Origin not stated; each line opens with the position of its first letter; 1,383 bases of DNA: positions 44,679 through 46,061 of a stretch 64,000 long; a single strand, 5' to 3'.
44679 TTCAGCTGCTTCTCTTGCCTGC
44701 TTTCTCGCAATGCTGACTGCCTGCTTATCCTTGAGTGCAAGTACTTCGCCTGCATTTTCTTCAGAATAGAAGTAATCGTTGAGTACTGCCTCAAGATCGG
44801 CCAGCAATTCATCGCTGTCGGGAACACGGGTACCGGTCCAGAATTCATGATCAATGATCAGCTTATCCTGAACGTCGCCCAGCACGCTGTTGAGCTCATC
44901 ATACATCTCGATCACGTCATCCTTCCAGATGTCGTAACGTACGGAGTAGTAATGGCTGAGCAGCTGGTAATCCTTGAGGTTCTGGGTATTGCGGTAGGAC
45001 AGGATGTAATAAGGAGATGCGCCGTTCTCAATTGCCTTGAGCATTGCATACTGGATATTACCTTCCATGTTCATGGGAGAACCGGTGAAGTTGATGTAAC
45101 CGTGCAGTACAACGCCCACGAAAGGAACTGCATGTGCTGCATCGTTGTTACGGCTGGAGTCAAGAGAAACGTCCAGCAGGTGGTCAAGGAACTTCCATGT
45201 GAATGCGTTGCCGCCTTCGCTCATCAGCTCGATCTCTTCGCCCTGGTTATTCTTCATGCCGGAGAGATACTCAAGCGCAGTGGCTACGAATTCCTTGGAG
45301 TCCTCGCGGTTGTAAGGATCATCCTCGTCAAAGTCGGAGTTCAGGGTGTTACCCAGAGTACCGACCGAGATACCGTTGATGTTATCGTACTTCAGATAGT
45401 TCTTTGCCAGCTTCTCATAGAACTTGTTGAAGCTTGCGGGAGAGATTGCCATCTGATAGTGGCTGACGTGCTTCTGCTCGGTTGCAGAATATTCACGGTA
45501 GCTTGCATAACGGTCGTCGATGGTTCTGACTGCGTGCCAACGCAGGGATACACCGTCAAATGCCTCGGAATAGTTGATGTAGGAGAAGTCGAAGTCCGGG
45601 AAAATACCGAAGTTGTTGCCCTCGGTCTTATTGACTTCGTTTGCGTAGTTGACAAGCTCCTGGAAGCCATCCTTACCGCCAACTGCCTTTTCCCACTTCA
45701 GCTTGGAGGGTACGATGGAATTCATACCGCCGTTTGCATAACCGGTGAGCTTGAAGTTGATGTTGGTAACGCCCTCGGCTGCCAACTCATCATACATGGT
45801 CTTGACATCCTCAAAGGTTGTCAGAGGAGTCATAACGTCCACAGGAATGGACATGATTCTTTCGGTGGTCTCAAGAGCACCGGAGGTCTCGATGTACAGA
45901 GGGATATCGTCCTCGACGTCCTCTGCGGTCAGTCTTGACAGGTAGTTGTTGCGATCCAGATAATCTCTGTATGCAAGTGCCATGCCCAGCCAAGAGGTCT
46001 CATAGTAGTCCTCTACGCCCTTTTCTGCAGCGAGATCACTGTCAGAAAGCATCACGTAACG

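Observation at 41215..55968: Seven-gene 14.7-kb operon: giant CBM-bearing binding protein, two full permease pairs, an NHL-TPR-YIP1 membrane protein and a 1421-aa DUF5696-like coiled-coil protein, with no ATPase, regulator or recognisable glycosidase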

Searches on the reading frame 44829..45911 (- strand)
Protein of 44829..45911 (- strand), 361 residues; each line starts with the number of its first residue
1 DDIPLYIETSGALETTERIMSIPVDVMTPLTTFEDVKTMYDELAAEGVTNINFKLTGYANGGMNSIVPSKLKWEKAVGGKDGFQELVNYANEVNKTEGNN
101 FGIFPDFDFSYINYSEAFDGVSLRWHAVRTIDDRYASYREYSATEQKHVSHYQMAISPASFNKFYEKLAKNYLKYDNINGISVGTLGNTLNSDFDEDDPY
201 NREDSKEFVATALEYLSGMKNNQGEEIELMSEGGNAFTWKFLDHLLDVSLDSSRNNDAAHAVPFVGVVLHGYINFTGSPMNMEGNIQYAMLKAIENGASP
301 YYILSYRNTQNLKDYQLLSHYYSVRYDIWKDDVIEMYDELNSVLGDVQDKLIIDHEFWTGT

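Call 68: search_solved_structures(query=A5, max_evalue=10, show_alignments=3)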
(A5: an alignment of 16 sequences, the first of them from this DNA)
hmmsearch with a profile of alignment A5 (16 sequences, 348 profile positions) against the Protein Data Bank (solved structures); distinct sequences matched with E-value up to 10: 4.
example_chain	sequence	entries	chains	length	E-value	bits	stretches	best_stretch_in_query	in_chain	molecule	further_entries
5wzn_A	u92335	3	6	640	0.06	15.7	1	28-94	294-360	Alpha-N-acetylgalactosaminidase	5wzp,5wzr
5wzq_A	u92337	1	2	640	0.17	14.2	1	28-94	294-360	Alpha-N-acetylgalactosaminidase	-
1fyh_A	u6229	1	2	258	0.71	12.1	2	141-230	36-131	Interferon gamma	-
1eku_A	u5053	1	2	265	2.7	10.2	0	141-212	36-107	Interferon gamma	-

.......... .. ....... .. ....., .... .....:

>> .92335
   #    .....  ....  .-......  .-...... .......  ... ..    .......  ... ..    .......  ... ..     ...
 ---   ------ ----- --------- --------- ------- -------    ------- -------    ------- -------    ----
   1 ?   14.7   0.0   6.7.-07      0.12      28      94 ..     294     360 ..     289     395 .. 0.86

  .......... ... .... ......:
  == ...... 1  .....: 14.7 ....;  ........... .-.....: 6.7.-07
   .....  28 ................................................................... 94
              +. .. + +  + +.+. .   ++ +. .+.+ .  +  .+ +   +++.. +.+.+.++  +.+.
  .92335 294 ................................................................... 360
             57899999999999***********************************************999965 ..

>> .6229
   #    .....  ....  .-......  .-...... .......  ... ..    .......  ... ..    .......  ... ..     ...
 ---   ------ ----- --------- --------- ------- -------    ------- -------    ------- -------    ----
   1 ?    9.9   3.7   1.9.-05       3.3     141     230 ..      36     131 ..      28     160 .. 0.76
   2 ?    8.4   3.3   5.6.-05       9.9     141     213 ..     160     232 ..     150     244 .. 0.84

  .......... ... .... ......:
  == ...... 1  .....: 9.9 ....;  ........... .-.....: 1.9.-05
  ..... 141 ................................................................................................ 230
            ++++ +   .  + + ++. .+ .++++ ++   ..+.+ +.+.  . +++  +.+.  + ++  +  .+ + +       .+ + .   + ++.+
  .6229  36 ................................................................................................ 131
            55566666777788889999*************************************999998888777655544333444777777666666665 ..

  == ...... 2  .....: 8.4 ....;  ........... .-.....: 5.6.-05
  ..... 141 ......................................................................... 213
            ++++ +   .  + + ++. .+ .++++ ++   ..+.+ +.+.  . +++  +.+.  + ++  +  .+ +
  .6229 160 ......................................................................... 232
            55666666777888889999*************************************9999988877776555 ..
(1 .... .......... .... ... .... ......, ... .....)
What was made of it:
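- Tried and rejected: Mapping catalytic residues: a barrel-only profile against PDB gave the same 67-residue NagBb stretch and no more (call 68).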
